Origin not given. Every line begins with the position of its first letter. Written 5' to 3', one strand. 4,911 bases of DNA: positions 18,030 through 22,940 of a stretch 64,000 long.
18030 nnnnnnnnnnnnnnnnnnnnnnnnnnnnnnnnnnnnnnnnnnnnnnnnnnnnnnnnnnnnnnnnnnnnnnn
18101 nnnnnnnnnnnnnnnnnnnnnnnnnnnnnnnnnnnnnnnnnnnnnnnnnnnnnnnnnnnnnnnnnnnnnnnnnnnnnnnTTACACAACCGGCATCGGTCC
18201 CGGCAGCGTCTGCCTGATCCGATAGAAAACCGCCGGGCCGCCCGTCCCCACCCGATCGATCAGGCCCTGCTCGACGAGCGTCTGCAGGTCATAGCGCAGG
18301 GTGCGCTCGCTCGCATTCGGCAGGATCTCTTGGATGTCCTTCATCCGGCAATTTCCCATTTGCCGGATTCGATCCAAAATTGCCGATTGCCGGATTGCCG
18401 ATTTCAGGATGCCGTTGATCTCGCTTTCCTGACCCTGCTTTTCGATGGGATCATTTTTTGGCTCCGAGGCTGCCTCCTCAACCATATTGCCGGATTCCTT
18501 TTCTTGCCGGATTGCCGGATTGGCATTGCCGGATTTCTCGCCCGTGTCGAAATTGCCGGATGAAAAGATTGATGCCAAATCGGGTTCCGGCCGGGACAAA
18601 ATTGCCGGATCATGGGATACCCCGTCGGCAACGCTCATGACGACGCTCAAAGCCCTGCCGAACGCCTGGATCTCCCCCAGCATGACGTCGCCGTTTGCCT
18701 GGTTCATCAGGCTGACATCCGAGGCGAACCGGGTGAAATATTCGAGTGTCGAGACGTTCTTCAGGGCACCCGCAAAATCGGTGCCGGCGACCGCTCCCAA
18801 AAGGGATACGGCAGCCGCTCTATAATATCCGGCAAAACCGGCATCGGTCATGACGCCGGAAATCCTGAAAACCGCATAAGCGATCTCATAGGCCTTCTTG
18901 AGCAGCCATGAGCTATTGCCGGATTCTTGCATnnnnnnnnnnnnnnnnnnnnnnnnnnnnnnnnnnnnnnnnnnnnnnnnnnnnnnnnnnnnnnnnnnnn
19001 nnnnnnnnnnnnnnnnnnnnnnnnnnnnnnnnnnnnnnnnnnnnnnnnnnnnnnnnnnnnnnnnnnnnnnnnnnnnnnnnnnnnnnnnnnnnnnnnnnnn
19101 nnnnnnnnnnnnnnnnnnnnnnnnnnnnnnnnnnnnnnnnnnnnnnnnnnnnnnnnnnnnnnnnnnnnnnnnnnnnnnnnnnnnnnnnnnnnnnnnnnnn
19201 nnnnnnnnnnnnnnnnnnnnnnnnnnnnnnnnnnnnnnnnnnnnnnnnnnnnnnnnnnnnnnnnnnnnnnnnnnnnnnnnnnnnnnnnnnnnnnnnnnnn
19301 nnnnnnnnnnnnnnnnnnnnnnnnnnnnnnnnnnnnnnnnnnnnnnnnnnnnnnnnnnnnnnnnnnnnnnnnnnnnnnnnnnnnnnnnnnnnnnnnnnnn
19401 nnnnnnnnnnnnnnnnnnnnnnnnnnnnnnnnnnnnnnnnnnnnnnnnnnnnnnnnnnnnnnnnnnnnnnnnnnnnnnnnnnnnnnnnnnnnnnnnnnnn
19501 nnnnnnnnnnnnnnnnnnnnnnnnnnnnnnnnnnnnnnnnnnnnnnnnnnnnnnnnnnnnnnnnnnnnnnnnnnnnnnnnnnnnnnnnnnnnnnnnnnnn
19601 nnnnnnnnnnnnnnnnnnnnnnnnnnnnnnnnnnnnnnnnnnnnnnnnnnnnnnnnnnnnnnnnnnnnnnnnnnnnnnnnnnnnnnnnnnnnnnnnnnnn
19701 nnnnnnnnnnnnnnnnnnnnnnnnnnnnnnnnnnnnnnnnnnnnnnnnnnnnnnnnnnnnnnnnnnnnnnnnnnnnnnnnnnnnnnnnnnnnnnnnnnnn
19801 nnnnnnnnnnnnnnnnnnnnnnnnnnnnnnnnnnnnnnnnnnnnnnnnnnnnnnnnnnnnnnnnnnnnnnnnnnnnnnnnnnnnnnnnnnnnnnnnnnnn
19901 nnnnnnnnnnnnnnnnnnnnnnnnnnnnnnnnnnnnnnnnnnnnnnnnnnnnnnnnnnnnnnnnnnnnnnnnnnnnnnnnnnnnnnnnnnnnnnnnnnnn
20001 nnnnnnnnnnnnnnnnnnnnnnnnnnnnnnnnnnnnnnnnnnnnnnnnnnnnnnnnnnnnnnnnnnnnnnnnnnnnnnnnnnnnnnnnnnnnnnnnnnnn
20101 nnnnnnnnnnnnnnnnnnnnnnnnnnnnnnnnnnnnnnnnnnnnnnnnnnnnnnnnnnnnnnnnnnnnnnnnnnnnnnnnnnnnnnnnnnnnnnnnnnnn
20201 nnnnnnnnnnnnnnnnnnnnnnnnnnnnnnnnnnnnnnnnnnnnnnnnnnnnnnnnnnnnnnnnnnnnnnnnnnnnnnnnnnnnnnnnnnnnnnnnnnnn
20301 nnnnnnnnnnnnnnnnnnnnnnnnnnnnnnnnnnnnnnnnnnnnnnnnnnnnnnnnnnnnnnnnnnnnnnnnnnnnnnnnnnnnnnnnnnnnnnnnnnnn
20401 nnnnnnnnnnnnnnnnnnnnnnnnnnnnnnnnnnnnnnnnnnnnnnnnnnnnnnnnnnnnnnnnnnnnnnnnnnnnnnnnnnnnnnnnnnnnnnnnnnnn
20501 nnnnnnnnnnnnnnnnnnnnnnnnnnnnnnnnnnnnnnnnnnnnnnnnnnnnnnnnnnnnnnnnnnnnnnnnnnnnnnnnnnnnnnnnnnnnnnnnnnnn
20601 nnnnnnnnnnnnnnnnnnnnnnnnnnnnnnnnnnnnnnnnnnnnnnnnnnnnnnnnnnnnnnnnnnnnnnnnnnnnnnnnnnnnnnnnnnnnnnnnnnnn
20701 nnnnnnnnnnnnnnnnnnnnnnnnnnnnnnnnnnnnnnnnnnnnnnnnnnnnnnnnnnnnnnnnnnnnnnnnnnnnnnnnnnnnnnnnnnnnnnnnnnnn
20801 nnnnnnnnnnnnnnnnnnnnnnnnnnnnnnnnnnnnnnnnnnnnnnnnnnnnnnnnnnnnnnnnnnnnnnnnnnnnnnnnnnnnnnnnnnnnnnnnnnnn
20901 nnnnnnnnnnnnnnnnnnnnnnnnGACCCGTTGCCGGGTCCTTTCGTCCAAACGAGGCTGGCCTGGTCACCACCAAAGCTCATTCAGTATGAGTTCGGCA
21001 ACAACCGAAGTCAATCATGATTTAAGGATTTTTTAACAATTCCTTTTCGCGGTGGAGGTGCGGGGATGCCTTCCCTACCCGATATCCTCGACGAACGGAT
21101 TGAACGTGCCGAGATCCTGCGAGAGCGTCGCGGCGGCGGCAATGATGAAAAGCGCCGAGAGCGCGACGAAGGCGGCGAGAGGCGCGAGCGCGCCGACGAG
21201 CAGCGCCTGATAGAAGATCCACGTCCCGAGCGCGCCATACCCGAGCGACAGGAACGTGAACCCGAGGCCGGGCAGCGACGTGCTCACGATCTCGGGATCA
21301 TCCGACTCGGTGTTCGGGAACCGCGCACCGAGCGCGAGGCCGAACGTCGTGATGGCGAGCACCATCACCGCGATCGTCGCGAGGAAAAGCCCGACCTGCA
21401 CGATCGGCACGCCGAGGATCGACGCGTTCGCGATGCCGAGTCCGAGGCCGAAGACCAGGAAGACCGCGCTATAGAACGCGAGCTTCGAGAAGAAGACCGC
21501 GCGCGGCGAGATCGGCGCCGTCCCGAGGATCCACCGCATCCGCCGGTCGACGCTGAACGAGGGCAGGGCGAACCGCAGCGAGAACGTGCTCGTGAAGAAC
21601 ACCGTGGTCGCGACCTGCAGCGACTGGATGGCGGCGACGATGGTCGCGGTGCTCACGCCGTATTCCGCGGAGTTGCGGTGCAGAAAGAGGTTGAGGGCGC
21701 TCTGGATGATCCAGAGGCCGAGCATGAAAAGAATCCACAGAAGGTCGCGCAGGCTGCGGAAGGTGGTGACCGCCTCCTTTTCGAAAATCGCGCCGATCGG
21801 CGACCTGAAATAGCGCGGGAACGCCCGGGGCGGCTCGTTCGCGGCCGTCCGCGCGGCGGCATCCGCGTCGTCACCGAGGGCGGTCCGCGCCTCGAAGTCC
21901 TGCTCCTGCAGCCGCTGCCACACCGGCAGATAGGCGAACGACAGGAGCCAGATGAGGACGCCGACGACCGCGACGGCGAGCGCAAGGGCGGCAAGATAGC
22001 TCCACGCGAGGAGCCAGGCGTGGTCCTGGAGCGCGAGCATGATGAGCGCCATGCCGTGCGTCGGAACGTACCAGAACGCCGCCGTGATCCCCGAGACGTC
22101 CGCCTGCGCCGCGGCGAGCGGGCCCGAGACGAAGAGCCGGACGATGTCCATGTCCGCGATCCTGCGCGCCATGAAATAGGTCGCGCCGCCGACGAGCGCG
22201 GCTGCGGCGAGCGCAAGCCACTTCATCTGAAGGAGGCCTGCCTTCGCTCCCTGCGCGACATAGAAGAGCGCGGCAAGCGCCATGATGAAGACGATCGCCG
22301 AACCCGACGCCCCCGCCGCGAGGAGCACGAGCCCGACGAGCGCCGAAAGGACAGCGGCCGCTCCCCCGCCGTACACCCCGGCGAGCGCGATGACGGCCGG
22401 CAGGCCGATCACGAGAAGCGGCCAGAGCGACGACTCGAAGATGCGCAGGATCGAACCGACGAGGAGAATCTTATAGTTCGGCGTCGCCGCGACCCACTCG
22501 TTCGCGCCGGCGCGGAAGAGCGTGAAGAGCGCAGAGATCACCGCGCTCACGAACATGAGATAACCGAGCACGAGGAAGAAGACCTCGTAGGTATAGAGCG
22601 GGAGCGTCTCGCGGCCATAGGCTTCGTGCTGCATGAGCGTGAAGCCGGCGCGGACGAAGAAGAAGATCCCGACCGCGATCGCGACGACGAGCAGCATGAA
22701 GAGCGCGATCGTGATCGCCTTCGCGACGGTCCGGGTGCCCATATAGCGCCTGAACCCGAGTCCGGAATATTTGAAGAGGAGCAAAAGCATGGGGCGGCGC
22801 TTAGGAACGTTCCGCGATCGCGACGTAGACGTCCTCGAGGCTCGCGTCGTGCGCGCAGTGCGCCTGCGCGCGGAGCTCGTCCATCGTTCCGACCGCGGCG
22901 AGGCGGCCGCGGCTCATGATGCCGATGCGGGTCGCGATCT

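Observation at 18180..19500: Dense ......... motif array with three palindromic operators spanning a wHTH regulator gene and a neighbouring 158-aa gene: candidate self-contained autoregulated module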

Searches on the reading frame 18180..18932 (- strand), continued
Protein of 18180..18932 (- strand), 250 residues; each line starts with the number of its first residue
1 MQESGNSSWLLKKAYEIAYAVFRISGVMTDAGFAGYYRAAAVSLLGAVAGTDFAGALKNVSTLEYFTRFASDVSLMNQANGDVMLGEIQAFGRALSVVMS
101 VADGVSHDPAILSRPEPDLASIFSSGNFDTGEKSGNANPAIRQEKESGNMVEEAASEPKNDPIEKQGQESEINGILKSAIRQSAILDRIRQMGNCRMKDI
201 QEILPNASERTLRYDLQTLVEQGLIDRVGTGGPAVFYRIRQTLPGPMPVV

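Call 31: fold_search(model_id=the predicted structure, library=pdb)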
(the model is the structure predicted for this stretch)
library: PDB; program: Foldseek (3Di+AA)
matches with E <= 10: 894; with E <= 0.001: 0
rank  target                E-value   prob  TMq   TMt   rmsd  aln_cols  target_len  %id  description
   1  2gsc_A                2.3e-03  1.00  0.37  0.79   1.4       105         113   16  Crystal Structure of the Conserved Hypothetical Cytosolic Protein Xcc0516 from Xanthomonas campestris (released 2006-10-03)
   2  2gsc_B                3.5e-03  1.00  0.35  0.72   1.8       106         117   16  Crystal Structure of the Conserved Hypothetical Cytosolic Protein Xcc0516 from Xanthomonas campestris (released 2006-10-03)
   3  2gsc_E                4.1e-03  1.00  0.35  0.76   1.5       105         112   16  Crystal Structure of the Conserved Hypothetical Cytosolic Protein Xcc0516 from Xanthomonas campestris (released 2006-10-03)
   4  6dk4_A                9.2e-03  1.00  0.25  0.45   2.5        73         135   22  Crystal structure of Campylobacter jejuni peroxide stress regulator (released 2018-06-13)
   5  2gsc_C                1.7e-02  1.00  0.35  0.78   1.4       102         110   17  Crystal Structure of the Conserved Hypothetical Cytosolic Protein Xcc0516 from Xanthomonas campestris (released 2006-10-03)
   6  2rld_C                1.7e-02  1.00  0.37  0.77   3.2       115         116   10  CRYSTAL STRUCTURE OF A PROTEIN WITH UNKNOWN FUNCTION FROM S23 RIBOSOMAL PROTEIN FAMILY (BT_0352) FROM BACTEROIDES THET (released 2007-10-30)
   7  2rld_A                2.2e-02  1.00  0.36  0.76   3.6       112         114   11  CRYSTAL STRUCTURE OF A PROTEIN WITH UNKNOWN FUNCTION FROM S23 RIBOSOMAL PROTEIN FAMILY (BT_0352) FROM BACTEROIDES THET (released 2007-10-30)
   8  2rld_B                2.7e-02  1.00  0.36  0.77   2.2       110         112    9  CRYSTAL STRUCTURE OF A PROTEIN WITH UNKNOWN FUNCTION FROM S23 RIBOSOMAL PROTEIN FAMILY (BT_0352) FROM BACTEROIDES THET (released 2007-10-30)
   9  2gsc_D                3.0e-02  1.00  0.35  0.74   1.6       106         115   15  Crystal Structure of the Conserved Hypothetical Cytosolic Protein Xcc0516 from Xanthomonas campestris (released 2006-10-03)
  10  5f7q_L                4.3e-02  1.00  0.24  0.16   3.2        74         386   22  ROK repressor Lmo0178 from Listeria monocytogenes bound to operator (released 2016-09-07)
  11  6j0e_A                4.3e-02  1.00  0.20  0.39  10.1        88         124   20  Structures of two ArsR As(III)-responsive repressors: implications for the mechanism of derepression (released 2019-07-03)
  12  2rld_E                5.3e-02  1.00  0.33  0.73   2.9       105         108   10  CRYSTAL STRUCTURE OF A PROTEIN WITH UNKNOWN FUNCTION FROM S23 RIBOSOMAL PROTEIN FAMILY (BT_0352) FROM BACTEROIDES THET (released 2007-10-30)
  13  5f7q_C                5.3e-02  1.00  0.24  0.16   3.2        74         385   22  ROK repressor Lmo0178 from Listeria monocytogenes bound to operator (released 2016-09-07)
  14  4dwl_D                5.9e-02  1.00  0.36  0.79   2.1       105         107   12  Avd molecule from Bordetella bacteriophage DGR (released 2013-02-27)
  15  5f7q_E                5.9e-02  1.00  0.23  0.15   3.5        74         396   23  ROK repressor Lmo0178 from Listeria monocytogenes bound to operator (released 2016-09-07)
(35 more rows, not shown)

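Call 38: search_protein_families(library=pfam, proteins=[L081:9255-9962:+, L081:11048-14557:+], max_evalue=0.1)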
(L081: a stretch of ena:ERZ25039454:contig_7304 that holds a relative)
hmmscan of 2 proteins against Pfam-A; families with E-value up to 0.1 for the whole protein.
L081:9255-9962:+ (235 aa): 0 families

L081:11048-14557:+ (1169 aa): 2 families
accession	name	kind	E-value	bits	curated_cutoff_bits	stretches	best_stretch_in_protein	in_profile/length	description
PF01471.23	PG_binding_1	-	7.8e-11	42.4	23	1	82-138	1-55/57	Putative peptidoglycan binding domain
PF14282.11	FlxA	-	0.021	15.4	26.3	1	33-55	49-71/101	FlxA-like protein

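Call 69: find_homologous_proteins(query=L051:6364-7182:+)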
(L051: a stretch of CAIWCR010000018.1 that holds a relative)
Query L051:6364-7182:+ (273 aa): 39 proteins with E <= 0.001 among 1137 candidates.
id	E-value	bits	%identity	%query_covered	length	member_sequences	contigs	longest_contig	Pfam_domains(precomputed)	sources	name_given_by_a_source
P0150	8.7e-170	581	99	100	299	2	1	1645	PF08220.19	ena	-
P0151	5.0e-73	264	52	100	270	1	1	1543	PF08220.19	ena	-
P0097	1.4e-65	239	49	100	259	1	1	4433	PF08220.19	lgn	-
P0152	5.0e-64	234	48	100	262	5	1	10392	PF08220.19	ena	-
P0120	5.8e-64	234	47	100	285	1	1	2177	PF08220.19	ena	-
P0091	9.9e-64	233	50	100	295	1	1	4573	PF08220.19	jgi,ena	-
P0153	2.0e-63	232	45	100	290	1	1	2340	PF08220.19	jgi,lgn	jgi:DNA-binding HxlR family transcriptional regulator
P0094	3.1e-63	232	46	100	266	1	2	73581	PF08220.19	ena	-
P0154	7.7e-60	220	46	100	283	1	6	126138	PF08220.19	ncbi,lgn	-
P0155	4.0e-48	182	44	90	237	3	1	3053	PF08220.19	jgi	-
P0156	5.3e-38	149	35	99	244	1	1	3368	-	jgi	jgi:DeoR-like protein with HTH domain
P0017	5.3e-38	149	31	99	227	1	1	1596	PF08220.19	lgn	-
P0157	6.4e-38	149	37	99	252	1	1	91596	PF08220.19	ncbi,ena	-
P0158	1.1e-36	145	67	21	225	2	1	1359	PF08220.19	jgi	-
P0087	1.2e-36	145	35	99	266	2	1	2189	PF08220.19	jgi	jgi:hypothetical protein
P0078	1.4e-36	144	33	99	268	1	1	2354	PF08220.19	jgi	jgi:hypothetical protein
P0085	1.9e-36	144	35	99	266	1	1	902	PF08220.19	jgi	jgi:hypothetical protein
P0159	6.3e-36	142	37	95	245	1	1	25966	PF08220.19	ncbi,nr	ncbi:MAG: DeoR family transcriptional regulator [Patescibacteria group bacterium]|nr:DeoR family tra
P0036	6.2e-35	139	58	25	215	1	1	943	PF08220.19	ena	-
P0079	8.1e-35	139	33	99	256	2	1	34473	PF08220.19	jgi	jgi:hypothetical protein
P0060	1.6e-34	138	33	99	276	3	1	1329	PF08220.19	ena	-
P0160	1.7e-34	138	33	99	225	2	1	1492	PF08220.19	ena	-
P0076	8.2e-34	135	32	99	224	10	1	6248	PF08220.19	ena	-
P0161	9.2e-34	135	32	95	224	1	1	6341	PF08220.19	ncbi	-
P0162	1.5e-33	134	33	100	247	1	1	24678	PF08220.19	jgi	jgi:hypothetical protein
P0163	9.8e-33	132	32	98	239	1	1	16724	PF08220.19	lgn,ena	-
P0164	3.8e-32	130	32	98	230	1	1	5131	PF08220.19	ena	-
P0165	1.6e-29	121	33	99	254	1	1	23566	PF08220.19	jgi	jgi:hypothetical protein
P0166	2.2e-27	114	31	96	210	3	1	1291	PF08461.17,PF08220.19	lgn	-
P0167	7.2e-26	109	33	96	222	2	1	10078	PF08220.19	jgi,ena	-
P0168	1.9e-25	108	31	99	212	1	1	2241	PF08220.19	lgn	-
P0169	8.2e-25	106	29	95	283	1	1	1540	PF08220.19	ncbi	-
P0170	2.7e-23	101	29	96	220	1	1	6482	PF08220.19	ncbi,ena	-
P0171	2.2e-22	98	32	99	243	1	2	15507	PF08220.19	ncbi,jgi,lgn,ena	-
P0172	3.1e-21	94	31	99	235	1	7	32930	PF08220.19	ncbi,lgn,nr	ncbi:MAG: DeoR family transcriptional regulator [Candidatus Liptonbacteria bacterium]|nr:DeoR family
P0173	1.3e-20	92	28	96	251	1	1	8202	PF08220.19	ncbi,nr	ncbi:MAG: DeoR family transcriptional regulator [Candidatus Liptonbacteria bacterium]|nr:DeoR family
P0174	2.1e-20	91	30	96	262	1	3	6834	PF08220.19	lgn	-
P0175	5.3e-6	44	42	27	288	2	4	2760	PF08220.19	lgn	-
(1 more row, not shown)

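Call 71: find_encoding_contigs(protein=P0151, flank=3000, max_places=2)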
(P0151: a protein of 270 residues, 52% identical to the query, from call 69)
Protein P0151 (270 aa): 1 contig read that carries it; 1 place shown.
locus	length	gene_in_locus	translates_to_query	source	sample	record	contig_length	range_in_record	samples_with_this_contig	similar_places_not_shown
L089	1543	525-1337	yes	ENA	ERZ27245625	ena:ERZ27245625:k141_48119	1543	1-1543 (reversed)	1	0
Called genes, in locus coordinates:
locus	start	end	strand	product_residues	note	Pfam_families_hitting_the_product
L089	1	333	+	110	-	?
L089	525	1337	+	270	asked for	PF08220:HTH_DeoR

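Call 72: search_protein_representatives(alignment_id=A1)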
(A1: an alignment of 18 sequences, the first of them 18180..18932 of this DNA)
Query: 18 sequences, 233 profile positions. Proteins with E-value up to 0.001 (for the whole library): 2215; up to 1e-10: 720; up to 1e-30: 354. The best 150 are listed.
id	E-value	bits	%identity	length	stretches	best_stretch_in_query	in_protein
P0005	3.3e-92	325.3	-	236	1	1-231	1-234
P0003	4.0e-91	321.8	-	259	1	1-231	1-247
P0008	2.4e-90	319.2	-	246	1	1-230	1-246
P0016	1.1e-85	304.0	-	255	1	1-231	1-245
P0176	1.0e-83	297.6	-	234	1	1-229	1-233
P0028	3.1e-81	289.4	-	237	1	6-231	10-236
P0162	1.2e-76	274.4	-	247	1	1-231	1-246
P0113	1.0e-75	271.4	-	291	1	1-231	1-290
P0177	1.7e-73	264.1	-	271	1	1-230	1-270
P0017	8.5e-73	261.8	-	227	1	1-231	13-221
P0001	9.3e-73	261.7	-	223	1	28-231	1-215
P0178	6.2e-72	259.0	-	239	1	1-231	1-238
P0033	9.7e-72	258.4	-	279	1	1-231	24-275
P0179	1.7e-70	254.3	-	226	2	152-231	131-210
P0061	8.2e-69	248.8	-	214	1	1-231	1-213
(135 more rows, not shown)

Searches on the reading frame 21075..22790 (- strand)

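Call 38: search_protein_families(library=pfam, proteins=[window:21075-22790:-], max_evalue=0.1)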
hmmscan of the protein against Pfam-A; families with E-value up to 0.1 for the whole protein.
window:21075-22790:- (571 aa): 2 families
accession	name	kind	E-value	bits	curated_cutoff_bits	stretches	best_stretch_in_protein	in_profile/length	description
PF16949.11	ABC_tran_2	-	3.4e-22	79.4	25.7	1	29-518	9-481/542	Putative ATP-binding cassette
PF12698.13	ABC2_membrane_3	-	0.0064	16.1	31.6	1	417-521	191-287/347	ABC-2 family transporter protein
